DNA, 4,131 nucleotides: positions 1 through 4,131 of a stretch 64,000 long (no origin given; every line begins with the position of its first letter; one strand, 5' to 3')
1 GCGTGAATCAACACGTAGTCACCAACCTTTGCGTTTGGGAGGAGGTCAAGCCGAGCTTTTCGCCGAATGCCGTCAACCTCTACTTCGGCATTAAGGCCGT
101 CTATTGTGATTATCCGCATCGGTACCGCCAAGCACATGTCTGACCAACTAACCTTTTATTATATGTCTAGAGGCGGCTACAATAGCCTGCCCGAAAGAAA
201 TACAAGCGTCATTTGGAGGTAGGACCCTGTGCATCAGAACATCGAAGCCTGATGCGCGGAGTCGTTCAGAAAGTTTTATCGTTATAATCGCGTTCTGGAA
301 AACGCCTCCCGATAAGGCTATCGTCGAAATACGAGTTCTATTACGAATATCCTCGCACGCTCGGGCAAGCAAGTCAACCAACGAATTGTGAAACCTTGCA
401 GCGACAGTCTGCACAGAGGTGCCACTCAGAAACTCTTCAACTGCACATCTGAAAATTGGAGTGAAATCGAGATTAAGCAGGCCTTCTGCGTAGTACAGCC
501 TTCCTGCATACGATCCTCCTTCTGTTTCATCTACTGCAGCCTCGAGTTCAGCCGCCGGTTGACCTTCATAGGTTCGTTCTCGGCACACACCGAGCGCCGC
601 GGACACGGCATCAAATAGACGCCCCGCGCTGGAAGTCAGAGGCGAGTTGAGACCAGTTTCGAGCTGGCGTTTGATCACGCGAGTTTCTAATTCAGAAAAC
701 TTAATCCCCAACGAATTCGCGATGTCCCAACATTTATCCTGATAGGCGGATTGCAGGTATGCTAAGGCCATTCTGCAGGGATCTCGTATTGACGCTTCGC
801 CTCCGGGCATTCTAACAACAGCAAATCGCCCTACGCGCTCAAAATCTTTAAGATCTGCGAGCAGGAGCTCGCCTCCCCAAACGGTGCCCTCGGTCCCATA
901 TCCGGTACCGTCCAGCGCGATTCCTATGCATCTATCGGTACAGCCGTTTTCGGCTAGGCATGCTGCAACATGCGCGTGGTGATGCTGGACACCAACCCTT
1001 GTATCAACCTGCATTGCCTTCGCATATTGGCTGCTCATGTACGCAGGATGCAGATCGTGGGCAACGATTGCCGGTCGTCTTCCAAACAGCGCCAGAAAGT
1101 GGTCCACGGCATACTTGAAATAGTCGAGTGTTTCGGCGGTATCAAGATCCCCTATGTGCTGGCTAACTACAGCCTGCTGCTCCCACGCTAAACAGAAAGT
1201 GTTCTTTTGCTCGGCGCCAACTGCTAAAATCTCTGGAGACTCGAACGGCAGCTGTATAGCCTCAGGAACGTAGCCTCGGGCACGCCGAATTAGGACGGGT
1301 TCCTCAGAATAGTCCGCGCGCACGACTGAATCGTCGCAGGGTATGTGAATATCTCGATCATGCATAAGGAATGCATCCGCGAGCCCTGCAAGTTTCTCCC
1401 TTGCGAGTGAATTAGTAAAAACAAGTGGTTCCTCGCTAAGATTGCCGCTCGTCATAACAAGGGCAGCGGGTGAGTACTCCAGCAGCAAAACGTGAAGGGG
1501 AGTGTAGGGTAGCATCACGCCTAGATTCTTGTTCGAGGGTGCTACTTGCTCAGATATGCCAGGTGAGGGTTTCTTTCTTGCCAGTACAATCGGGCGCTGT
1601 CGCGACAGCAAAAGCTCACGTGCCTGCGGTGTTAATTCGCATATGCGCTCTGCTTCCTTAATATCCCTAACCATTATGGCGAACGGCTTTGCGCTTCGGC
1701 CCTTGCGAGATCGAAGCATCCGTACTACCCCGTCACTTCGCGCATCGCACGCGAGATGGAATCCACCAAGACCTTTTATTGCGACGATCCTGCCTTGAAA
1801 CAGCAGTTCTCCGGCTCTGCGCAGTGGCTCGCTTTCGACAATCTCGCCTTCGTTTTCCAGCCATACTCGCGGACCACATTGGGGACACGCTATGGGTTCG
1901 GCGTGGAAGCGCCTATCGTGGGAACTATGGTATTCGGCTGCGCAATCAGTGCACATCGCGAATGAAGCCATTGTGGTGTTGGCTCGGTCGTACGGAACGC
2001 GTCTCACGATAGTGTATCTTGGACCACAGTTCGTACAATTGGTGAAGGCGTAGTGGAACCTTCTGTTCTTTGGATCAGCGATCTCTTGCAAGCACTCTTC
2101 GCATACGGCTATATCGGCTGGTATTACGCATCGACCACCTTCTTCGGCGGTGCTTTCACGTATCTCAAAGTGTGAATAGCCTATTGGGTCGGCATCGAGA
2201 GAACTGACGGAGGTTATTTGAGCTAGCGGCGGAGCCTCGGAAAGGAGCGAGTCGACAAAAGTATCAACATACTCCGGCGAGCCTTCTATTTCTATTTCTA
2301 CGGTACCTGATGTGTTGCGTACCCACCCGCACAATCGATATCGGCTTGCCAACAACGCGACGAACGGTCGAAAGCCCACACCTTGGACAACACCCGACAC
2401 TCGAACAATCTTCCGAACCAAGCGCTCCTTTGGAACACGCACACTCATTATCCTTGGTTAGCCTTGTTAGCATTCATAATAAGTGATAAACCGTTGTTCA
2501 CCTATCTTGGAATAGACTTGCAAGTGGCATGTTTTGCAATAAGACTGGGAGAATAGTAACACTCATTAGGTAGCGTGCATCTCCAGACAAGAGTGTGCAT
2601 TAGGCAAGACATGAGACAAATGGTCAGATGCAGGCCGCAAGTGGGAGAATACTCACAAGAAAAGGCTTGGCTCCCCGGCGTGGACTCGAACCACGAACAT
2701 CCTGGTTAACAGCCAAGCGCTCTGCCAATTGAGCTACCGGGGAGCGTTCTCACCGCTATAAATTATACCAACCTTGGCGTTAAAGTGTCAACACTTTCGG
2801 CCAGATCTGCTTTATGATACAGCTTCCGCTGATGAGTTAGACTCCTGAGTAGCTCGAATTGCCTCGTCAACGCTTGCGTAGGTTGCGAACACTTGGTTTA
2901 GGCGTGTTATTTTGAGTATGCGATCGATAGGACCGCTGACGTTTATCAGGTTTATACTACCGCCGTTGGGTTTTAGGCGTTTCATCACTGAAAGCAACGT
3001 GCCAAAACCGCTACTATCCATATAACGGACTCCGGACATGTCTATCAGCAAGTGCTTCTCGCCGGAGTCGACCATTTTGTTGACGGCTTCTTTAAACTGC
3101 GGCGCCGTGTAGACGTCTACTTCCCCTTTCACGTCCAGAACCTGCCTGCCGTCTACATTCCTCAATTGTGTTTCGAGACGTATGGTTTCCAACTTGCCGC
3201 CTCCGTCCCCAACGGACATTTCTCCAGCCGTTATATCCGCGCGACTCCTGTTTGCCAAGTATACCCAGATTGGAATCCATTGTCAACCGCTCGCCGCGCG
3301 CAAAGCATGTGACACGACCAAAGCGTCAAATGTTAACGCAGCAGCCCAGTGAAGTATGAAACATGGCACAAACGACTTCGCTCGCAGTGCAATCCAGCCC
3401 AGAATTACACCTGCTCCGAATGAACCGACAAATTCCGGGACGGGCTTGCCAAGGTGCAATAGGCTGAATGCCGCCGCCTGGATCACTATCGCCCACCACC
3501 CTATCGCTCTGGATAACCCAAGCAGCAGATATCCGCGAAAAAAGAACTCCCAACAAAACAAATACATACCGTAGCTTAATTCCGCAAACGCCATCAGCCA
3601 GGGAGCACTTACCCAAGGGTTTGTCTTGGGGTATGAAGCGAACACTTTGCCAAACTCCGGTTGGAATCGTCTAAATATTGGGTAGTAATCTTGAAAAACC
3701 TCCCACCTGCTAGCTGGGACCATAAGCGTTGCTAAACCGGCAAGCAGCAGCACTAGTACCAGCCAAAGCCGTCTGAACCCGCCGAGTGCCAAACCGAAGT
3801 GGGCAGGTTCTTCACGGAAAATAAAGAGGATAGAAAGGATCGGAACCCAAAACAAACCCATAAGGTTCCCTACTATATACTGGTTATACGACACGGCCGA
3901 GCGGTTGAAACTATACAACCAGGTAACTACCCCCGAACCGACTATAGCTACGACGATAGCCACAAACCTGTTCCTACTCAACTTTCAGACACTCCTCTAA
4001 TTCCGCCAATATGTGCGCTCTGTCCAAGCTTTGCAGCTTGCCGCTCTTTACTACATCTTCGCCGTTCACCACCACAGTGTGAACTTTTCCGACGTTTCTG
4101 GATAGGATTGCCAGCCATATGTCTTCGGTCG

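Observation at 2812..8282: larE-larB-larC fused into one tight operon with an MtaD-like amidohydrolase, a CPBP intramembrane protease and a STAS antagonist, with no larA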

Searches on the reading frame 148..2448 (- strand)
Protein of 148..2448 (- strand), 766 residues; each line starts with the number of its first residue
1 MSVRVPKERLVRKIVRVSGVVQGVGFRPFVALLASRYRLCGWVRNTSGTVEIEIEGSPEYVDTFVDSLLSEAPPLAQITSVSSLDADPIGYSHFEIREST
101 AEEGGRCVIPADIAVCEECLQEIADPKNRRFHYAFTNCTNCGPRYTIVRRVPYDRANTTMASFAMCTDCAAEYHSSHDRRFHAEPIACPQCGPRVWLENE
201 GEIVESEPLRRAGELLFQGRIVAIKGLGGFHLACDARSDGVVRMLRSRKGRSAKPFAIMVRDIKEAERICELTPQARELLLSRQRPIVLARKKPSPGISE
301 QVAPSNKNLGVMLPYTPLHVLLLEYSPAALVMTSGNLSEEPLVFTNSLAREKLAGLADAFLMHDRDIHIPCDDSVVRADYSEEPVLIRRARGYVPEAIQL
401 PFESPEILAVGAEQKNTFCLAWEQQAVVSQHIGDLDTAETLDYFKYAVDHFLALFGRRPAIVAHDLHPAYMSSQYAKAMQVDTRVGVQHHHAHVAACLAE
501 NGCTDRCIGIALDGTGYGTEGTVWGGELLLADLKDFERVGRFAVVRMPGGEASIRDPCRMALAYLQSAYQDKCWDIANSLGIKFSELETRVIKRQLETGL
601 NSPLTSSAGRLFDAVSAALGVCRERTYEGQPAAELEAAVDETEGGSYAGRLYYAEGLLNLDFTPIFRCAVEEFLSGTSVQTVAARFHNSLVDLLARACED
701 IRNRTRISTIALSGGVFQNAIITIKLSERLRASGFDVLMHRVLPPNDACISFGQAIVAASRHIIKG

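Call 4: search_protein_families(library=pfam, proteins=[window:148-2448:-])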
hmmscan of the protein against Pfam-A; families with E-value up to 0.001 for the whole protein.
window:148-2448:- (766 aa): 5 families
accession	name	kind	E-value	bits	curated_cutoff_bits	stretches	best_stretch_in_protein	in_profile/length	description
PF22521.2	HypF_C_2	-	2.9e-79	266.7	27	1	509-754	1-241/241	Carbamoyltransferase, Kae1-like Domain, second subdomain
PF01300.24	Sua5_yciO_yrdC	-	1.5e-41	142.3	25.1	1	215-389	2-177/178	Telomere recombination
PF17788.7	HypF_C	-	4.6e-35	120.7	23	1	404-500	3-99/99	HypF Kae1-like domain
PF07503.17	zf-HYPF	-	6.1e-35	119.2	23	2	115-148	1-34/34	HypF finger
PF00708.24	Acylphosphatase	-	3.3e-19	69.4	22.5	1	15-96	3-85/85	Acylphosphatase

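Call 5: search_protein_families(library=ncbifam, proteins=[window:148-2448:-])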
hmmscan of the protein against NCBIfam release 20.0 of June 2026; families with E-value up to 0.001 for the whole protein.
window:148-2448:- (766 aa): 33 families (the best 25 are shown)
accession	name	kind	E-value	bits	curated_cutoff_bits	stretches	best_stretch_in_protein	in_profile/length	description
TIGR00143.1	hypF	equivalog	2.9e-248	825.8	466.1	1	15-758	1-740/741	carbamoyltransferase HypF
NF010995.0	PRK14420.1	equivalog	1.3e-13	51.2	110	1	15-85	6-76/91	acylphosphatase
NF011017.0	PRK14445.1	equivalog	1.9e-13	50.5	97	1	15-83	8-76/92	acylphosphatase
TIGR00057.1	TIGR00057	equivalog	1.3e-12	47.4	123.2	1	205-391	7-192/202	L-threonylcarbamoyladenylate synthase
NF011009.0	PRK14435.1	equivalog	4.6e-12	45.9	119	1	15-97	6-88/90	acylphosphatase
NF011002.0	PRK14428.1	equivalog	9.4e-12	44.8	120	1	9-82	6-79/97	acylphosphatase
NF010998.0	PRK14424.1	equivalog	1.5e-11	44.3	100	1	7-83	7-83/98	acylphosphatase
NF011012.0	PRK14440.1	equivalog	1.2e-10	41.4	103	1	10-82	2-74/90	acylphosphatase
NF011010.0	PRK14436.1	equivalog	1.6e-10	41.2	117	1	10-96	3-89/91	acylphosphatase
NF010996.0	PRK14421.1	equivalog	2e-10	40.6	98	1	9-86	3-79/99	acylphosphatase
NF011005.0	PRK14431.1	equivalog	2.3e-10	40.5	108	1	12-81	3-72/89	acylphosphatase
NF011001.0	PRK14427.1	equivalog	3.4e-10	40.2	100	1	9-74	15-81/105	acylphosphatase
NF011011.0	PRK14438.1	equivalog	1.4e-09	37.9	109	1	11-81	3-73/91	acylphosphatase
NF010999.0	PRK14425.1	equivalog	2.5e-09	37.2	106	1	14-86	9-81/94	acylphosphatase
NF011013.0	PRK14441.1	equivalog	2.8e-09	37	114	1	10-97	4-92/93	acylphosphatase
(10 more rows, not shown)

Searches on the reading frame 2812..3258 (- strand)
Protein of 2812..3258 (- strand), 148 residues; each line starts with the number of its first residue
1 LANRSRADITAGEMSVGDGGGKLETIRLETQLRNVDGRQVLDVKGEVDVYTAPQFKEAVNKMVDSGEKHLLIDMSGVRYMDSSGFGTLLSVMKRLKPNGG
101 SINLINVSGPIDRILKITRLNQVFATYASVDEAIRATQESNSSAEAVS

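Call 4: search_protein_families(library=pfam, proteins=[window:2812-3258:-])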
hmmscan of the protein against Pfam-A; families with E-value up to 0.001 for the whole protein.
window:2812-3258:- (148 aa): 2 families
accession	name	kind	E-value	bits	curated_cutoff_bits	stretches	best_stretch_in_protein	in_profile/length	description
PF01740.26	STAS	-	7.2e-23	80.8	22.6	1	34-133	6-106/106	STAS domain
PF13466.11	STAS_2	-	3.5e-15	56.4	29.2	1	41-120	1-79/80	STAS domain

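Call 5: search_protein_families(library=ncbifam, proteins=[window:2812-3258:-])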
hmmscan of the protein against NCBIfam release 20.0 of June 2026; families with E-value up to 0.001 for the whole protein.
window:2812-3258:- (148 aa): 3 families
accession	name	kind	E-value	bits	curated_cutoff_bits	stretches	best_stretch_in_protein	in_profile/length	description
TIGR00377.1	ant_ant_sig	superfamily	4.4e-26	90.9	53.45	1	28-132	3-108/108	anti-sigma factor antagonist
TIGR02886.1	spore_II_AA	equivalog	2.6e-17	62.8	114.75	1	35-134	6-106/106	anti-sigma F factor antagonist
NF033618.0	mlaB_1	equivalog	0.00028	21.2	90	1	34-122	5-90/94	lipid asymmetry maintenance protein MlaB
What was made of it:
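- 2812..3219 (-): STAS-domain anti-sigma-factor antagonist with an invariant DSSG phospho-serine motif. It is the most conserved gene of the trio. TIGR00377 scores 91 bits against a cut-off of 53 (call 5).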

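Call 52: search_protein_families(library=padloc, proteins=[window:2812-3219:-], max_evalue=0.01)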
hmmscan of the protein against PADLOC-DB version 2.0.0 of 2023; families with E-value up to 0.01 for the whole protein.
window:2812-3219:- (135 aa): 0 families

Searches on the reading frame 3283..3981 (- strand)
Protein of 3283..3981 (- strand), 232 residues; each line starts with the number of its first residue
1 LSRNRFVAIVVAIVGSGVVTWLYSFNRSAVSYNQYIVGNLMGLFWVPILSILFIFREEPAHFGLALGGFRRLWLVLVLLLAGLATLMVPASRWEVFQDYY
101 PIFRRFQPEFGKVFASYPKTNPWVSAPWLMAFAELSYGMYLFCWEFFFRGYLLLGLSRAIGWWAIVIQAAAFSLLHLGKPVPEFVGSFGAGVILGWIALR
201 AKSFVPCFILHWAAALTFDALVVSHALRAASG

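Call 4: search_protein_families(library=pfam, proteins=[window:3283-3981:-])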
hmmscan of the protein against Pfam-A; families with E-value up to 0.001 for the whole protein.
window:3283-3981:- (232 aa): 1 family
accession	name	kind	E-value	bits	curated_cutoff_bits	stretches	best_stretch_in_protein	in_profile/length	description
PF02517.21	Rce1-like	-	7.6e-14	52.2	22.4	1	142-214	17-90/93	Type II CAAX prenyl endopeptidase Rce1-like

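Call 5: search_protein_families(library=ncbifam, proteins=[window:3283-3981:-])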
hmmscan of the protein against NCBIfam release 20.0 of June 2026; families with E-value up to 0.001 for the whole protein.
window:3283-3981:- (232 aa): 4 families
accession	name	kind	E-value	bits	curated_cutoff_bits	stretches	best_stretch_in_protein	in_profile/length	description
NF040590.1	CPBP_Pyro_MrtA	exception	1.7e-26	93.6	200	1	128-222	98-192/194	CPBP family archaeomyxosortase MrtA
NF041647.1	ABC_perm_CPBP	equivalog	9.7e-15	54.3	435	1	8-212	422-624/636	ABC transporter permease subunit/CPBP intramembrane protease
NF040589.1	CPBP_Synerg_MrtS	equivalog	6.6e-08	32.9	130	1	142-214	85-159/170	Synerg-CTERM system glutamic-type intramembrane protease MrtS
NF033192.3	CPBP_JDVT_MrtJ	equivalog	0.00078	20.1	75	0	162-216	38-93/98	JDVT-CTERM system glutamic-type intramembrane protease MrtJ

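Call 51: search_solved_structures(query=A2, max_evalue=10, show_alignments=3)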
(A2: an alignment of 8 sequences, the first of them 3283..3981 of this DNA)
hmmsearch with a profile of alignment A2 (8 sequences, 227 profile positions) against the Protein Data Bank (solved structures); distinct sequences matched with E-value up to 10: 1.
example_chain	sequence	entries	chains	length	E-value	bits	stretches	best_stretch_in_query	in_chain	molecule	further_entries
9i6f_N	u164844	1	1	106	0.73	12.8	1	102-152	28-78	HIG1 domain family member 2A, mitochondrial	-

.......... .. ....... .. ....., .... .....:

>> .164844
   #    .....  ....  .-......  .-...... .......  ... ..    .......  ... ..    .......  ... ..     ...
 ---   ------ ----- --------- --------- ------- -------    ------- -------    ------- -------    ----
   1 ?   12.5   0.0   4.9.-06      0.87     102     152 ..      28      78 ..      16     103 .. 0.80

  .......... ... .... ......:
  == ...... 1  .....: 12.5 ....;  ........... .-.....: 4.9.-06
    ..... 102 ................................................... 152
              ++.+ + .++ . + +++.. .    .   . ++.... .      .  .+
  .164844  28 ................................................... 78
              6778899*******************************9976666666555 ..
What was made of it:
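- Tried and rejected: A PDB sequence search with the CPBP profile gave only a spurious hit (E 0.73), so the catalytic residues could not be mapped residue by residue onto MmRce1 (call 51).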

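Call 52: search_protein_families(library=padloc, proteins=[window:3283-3981:-], max_evalue=0.01)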
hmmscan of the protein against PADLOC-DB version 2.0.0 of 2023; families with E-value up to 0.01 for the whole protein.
window:3283-3981:- (232 aa): 0 families

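Call 66: find_homologous_proteins(query=A2, max_evalue=0.00001)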
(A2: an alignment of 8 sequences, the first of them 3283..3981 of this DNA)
Query A2 (8 sequences) (232 aa, profile of the alignment): 866 proteins with E <= 0.00001 among 8000 candidates; the best 120 are listed.
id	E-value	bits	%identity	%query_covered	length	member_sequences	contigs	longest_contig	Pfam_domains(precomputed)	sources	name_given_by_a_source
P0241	2.6e-117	409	69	97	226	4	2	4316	PF02517.22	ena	-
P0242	3.7e-116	405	65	97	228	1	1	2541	PF02517.22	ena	-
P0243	1.1e-115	403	63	96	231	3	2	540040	PF02517.22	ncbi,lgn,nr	ncbi:CPBP family intramembrane metalloprotease [bacterium]|nr:CPBP family intramembrane metalloprote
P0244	2.7e-115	402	62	97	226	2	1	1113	PF02517.22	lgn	-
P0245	7.7e-115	400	67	97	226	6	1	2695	PF02517.22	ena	-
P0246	7.9e-115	400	65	97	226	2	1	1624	PF02517.22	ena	-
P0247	2.5e-114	399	78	99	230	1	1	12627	PF02517.22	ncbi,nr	ncbi:MAG: CPBP family intramembrane metalloprotease [Armatimonadota bacterium]|nr:CPBP family intram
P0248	4.0e-114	398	62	97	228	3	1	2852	PF02517.22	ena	-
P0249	2.8e-113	395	68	97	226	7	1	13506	PF02517.22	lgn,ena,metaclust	metaclust:\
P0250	4.6e-113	395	69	87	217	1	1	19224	PF02517.22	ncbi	-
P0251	4.8e-113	395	71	99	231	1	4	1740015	PF02517.22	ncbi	ncbi:MAG: CPBP family glutamic-type intramembrane protease [Armatimonadota bacterium]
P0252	1.2e-112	393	62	97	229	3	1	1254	PF02517.22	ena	-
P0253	1.4e-112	393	66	97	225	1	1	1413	PF02517.22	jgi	-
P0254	1.4e-112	393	75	99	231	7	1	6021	PF02517.22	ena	-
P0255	2.1e-112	392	63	96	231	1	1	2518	PF02517.22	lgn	-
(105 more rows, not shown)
